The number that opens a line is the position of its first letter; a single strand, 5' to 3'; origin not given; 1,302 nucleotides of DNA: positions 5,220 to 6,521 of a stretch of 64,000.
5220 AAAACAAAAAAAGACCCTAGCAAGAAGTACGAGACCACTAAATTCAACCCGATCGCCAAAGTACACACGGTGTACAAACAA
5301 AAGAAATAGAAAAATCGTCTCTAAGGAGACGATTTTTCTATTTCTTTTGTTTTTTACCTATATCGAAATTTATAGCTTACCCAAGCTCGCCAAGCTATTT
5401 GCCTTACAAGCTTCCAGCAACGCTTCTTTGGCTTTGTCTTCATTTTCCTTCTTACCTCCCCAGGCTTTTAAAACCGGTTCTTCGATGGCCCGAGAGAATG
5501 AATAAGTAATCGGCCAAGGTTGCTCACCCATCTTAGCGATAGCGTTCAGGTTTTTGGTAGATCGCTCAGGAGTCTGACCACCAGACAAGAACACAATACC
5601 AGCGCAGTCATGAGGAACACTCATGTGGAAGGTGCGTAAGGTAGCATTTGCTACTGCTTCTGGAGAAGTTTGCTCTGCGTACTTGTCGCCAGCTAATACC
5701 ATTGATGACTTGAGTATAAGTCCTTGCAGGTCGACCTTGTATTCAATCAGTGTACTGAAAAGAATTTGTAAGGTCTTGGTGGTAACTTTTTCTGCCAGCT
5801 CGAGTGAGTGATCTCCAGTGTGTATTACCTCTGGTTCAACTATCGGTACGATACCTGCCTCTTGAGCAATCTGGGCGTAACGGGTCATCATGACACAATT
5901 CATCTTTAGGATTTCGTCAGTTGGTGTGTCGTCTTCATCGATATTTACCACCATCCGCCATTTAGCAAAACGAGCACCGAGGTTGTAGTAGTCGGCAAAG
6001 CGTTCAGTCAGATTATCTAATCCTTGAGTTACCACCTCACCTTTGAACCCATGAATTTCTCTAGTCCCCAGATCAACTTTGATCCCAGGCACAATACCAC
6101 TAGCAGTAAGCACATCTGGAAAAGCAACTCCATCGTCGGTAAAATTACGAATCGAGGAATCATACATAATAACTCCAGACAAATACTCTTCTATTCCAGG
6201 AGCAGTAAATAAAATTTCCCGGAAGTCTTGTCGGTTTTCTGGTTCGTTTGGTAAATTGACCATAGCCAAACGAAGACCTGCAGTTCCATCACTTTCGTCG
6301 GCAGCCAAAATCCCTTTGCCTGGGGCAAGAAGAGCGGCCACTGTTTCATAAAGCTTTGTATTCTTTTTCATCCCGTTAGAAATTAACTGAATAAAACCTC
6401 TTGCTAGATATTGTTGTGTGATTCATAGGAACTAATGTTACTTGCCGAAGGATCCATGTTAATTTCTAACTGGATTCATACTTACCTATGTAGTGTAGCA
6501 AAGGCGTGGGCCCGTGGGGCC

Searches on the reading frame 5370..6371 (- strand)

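Call 57: search_protein_families(library=pfam, proteins=[window:5370-6371:-], max_evalue=0.00001)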
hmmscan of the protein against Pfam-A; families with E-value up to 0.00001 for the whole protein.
window:5370-6371:- (333 aa): 1 family
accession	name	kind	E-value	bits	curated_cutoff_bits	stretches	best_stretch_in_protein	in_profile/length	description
PF00274.25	Glycolytic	-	1.3e-112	376.5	22.2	1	7-332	2-328/349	Fructose-bisphosphate aldolase class-I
